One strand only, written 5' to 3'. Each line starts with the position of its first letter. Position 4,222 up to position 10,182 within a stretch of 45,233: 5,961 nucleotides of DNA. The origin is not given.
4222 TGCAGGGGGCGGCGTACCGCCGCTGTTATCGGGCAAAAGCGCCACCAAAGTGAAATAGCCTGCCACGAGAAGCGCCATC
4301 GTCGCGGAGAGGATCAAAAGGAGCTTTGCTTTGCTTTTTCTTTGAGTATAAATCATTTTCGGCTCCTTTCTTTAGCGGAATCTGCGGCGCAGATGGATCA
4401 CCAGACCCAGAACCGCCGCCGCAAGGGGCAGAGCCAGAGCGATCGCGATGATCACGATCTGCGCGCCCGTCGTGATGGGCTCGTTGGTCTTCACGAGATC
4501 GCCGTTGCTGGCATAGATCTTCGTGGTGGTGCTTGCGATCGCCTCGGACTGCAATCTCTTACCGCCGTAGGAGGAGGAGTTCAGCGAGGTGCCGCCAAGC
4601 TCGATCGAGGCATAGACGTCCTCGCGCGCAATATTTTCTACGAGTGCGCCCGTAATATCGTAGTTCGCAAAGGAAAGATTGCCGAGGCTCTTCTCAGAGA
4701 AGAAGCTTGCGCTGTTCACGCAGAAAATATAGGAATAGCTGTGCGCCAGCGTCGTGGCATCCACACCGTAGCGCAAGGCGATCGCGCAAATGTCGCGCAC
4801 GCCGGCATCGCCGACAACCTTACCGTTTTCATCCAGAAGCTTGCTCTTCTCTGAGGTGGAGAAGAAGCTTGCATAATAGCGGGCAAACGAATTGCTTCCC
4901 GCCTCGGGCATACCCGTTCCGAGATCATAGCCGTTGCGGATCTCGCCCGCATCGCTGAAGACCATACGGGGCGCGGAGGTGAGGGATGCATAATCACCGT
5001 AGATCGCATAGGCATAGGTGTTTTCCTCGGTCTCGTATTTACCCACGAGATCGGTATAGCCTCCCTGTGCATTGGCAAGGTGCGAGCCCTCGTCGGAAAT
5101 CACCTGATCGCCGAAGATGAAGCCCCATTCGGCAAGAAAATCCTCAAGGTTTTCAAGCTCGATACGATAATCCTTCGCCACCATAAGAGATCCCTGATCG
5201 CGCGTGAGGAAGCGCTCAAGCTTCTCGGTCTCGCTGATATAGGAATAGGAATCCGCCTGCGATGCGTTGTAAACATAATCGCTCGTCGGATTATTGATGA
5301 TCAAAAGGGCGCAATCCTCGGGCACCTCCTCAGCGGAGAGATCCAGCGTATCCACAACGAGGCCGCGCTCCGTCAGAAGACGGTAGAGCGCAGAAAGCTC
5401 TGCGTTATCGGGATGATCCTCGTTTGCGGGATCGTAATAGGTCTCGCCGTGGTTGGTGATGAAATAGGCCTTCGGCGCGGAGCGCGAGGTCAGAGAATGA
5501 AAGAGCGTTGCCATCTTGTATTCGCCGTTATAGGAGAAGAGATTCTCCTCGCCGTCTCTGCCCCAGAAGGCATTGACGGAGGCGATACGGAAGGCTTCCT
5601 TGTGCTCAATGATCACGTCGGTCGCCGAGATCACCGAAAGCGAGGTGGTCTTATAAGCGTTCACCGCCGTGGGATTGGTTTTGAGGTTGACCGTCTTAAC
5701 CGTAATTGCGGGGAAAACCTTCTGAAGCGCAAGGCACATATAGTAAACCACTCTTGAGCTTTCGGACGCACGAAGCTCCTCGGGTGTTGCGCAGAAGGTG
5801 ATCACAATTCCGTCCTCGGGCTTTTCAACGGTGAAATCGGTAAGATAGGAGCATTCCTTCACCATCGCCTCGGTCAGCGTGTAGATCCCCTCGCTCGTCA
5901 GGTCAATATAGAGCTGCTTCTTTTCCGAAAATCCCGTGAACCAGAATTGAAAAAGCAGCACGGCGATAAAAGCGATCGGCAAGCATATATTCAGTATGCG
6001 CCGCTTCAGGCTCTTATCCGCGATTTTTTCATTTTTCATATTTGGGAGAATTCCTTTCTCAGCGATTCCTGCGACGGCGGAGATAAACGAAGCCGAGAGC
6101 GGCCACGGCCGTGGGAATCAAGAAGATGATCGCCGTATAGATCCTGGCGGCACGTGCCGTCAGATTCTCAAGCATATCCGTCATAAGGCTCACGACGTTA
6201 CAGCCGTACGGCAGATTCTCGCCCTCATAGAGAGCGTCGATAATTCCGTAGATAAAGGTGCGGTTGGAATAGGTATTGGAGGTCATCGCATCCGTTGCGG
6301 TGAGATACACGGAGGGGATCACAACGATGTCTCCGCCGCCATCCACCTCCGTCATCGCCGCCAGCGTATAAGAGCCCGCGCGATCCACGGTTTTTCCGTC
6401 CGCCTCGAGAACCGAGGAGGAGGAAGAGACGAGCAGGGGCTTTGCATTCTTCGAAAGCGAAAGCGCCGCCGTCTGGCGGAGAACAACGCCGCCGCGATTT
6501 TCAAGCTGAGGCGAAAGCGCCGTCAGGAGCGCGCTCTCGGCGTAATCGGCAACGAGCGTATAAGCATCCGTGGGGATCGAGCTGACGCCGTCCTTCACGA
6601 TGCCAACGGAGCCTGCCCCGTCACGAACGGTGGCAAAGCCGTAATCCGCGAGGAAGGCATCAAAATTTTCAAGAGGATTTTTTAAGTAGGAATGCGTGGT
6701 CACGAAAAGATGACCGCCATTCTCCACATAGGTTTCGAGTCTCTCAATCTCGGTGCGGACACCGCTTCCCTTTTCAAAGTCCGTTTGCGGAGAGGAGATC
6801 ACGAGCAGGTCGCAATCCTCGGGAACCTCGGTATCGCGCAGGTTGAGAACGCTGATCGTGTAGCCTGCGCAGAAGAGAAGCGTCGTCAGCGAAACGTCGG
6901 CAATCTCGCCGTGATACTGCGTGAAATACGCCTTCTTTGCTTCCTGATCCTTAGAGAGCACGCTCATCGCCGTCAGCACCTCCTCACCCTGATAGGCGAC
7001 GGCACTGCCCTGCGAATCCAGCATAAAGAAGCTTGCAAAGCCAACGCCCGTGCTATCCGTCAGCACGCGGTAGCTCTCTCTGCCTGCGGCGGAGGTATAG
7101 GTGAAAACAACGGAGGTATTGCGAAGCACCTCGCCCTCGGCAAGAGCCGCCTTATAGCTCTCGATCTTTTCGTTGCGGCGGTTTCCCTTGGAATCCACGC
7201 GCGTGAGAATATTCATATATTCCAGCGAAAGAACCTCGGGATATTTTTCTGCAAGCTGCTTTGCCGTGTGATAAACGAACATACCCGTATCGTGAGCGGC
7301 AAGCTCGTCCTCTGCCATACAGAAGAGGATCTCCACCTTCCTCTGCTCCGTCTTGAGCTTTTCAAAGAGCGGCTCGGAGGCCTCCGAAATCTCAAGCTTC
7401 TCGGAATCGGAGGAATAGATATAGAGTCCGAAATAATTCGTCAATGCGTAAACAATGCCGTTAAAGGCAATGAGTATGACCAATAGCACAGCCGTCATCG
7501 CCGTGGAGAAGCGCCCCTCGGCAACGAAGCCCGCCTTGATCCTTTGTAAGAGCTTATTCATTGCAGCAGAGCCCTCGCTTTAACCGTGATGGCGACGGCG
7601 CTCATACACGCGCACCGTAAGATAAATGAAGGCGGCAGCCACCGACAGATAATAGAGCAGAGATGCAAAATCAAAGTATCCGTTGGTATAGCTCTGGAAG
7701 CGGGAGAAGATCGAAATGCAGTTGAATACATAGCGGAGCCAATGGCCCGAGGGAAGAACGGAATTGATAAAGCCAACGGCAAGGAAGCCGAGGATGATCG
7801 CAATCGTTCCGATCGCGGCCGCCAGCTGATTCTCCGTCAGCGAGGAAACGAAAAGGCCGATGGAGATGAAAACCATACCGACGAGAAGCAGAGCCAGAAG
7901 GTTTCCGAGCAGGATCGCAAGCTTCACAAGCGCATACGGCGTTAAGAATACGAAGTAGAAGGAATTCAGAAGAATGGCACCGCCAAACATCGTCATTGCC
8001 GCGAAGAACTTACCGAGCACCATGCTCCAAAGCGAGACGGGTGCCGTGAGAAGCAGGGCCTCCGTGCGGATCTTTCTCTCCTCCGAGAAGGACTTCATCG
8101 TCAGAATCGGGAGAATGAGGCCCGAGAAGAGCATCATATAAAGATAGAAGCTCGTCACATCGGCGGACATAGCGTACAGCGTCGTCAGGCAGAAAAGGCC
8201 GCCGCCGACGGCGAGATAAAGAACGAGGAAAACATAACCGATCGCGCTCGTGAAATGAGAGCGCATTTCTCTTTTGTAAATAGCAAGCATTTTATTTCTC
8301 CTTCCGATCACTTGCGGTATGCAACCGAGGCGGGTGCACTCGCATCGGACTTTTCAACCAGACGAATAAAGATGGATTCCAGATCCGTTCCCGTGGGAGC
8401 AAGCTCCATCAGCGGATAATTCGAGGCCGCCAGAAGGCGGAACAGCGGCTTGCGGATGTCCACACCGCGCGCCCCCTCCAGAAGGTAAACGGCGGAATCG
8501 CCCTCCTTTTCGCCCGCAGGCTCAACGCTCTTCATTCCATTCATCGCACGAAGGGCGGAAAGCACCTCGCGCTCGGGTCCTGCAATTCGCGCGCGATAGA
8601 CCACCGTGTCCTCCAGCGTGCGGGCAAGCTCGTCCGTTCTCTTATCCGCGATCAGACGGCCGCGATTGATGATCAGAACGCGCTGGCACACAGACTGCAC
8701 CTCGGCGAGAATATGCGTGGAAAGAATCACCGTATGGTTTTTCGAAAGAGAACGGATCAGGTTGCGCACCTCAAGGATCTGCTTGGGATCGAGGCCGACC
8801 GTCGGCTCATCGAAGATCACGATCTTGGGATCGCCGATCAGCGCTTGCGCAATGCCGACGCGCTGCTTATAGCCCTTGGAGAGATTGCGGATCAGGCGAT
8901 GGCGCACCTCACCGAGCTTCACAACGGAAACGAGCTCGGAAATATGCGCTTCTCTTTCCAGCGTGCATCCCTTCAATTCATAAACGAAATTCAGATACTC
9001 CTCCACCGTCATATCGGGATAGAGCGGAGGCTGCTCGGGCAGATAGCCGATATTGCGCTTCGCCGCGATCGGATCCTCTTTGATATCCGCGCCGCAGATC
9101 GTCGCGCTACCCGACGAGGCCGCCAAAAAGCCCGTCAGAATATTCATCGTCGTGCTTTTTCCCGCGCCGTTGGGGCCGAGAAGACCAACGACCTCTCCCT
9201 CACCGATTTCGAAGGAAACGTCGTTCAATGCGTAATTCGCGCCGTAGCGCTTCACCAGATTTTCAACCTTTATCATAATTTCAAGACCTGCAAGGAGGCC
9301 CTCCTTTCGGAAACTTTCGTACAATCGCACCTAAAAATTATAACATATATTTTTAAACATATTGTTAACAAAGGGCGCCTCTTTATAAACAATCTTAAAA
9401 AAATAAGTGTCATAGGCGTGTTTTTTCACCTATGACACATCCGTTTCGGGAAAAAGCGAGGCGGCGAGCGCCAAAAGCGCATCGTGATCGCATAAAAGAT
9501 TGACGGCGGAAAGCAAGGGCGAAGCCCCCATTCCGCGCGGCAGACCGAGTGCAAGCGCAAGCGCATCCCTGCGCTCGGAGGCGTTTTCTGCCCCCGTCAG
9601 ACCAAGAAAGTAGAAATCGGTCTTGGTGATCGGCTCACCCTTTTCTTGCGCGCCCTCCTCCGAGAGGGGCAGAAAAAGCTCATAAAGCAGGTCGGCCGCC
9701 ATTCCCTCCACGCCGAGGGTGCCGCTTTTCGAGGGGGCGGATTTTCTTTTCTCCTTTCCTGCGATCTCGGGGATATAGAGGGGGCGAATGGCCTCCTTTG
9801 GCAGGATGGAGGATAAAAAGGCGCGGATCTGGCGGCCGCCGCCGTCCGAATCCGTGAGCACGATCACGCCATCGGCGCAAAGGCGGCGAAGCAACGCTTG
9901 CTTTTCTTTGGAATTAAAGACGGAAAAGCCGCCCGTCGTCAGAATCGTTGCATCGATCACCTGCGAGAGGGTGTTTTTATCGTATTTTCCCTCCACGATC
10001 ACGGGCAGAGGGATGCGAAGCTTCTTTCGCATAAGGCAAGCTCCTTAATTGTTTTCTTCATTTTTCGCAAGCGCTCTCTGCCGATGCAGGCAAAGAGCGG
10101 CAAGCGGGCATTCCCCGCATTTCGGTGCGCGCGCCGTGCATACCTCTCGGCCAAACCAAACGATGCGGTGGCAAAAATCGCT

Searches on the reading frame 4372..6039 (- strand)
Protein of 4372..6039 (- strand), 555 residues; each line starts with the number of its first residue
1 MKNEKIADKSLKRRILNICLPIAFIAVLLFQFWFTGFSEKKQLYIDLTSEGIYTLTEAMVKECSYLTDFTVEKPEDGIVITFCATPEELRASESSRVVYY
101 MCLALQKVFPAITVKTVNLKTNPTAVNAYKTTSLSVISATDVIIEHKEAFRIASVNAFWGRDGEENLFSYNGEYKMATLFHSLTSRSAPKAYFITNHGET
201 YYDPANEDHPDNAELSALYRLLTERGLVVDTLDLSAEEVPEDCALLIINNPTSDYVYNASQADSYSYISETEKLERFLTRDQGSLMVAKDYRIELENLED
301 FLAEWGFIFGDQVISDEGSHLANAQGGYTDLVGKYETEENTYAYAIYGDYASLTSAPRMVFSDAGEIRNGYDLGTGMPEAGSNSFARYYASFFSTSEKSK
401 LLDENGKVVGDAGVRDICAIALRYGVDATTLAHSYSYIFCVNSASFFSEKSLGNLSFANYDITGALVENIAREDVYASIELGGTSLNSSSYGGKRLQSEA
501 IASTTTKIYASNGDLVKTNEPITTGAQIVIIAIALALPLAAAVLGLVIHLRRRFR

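Call 54: search_protein_families(library=pfam, proteins=[window:4372-6039:-], max_evalue=0.0001)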
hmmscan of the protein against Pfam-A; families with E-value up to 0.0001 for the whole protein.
window:4372-6039:- (555 aa): 1 family
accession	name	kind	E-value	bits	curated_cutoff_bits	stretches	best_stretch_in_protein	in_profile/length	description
PF09822.16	ABC_transp_aux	-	6.1e-06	26.1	34.7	1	189-326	2-132/288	ABC-type uncharacterized transport system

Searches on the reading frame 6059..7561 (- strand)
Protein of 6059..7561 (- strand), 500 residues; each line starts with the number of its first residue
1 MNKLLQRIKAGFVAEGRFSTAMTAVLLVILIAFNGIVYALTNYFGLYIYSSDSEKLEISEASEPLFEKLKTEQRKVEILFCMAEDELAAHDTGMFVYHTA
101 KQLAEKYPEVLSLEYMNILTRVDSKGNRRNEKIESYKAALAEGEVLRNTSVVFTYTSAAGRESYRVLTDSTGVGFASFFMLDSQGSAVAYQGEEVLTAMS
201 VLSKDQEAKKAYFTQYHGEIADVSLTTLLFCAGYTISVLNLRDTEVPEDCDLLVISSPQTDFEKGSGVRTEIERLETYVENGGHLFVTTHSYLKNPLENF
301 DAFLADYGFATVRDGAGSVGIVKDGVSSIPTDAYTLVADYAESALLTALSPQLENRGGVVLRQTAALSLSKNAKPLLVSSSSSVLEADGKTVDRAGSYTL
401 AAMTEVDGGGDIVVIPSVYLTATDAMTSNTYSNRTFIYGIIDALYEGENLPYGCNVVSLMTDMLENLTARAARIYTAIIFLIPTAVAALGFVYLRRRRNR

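Call 54: search_protein_families(library=pfam, proteins=[window:6059-7561:-], max_evalue=0.0001)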
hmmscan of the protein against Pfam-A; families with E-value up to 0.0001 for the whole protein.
window:6059-7561:- (500 aa): 1 family
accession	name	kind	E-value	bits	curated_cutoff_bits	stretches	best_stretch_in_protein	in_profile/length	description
PF09822.16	ABC_transp_aux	-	2e-07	31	34.7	1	211-309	4-112/288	ABC-type uncharacterized transport system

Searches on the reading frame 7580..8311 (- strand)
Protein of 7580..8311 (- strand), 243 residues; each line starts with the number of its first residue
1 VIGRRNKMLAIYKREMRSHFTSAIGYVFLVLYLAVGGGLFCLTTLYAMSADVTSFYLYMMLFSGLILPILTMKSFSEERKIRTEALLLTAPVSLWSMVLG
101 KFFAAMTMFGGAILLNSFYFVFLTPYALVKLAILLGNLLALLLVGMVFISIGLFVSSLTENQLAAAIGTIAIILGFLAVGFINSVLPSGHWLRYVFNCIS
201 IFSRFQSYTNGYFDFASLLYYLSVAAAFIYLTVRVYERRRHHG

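Call 54: search_protein_families(library=pfam, proteins=[window:7580-8311:-], max_evalue=0.0001)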
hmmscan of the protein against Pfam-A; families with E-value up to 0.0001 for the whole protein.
window:7580-8311:- (243 aa): 2 families
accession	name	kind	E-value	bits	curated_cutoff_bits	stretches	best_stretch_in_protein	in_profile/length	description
PF12679.13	ABC2_membrane_2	-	1.4e-07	31.5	27.2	1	47-238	72-280/283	ABC-2 family transporter protein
PF12698.13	ABC2_membrane_3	-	3.7e-07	30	31.6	1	51-213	159-320/347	ABC-2 family transporter protein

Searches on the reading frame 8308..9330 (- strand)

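Call 54: search_protein_families(library=pfam, proteins=[window:8308-9330:-], max_evalue=0.0001)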
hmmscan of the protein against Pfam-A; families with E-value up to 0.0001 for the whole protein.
window:8308-9330:- (340 aa): 2 families
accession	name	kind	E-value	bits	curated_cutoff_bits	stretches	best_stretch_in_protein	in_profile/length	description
PF00005.33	ABC_tran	-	1.4e-33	116.9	25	1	35-177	1-136/137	ABC transporter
PF13304.12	AAA_21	-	2.8e-12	47.8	27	1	146-208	234-300/304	AAA domain, putative AbiEii toxin, Type IV TA system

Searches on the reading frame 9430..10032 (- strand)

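Call 54: search_protein_families(library=pfam, proteins=[window:9430-10032:-], max_evalue=0.0001)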
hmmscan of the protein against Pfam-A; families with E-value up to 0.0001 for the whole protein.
window:9430-10032:- (200 aa): 2 families
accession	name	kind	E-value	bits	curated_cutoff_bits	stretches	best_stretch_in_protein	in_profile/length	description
PF13331.11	DUF4093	-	4.7e-13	49.9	25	1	106-184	2-80/86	Domain of unknown function (DUF4093)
PF01751.28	Toprim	-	7.6e-05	23.3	23.1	0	11-87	3-93/96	Toprim domain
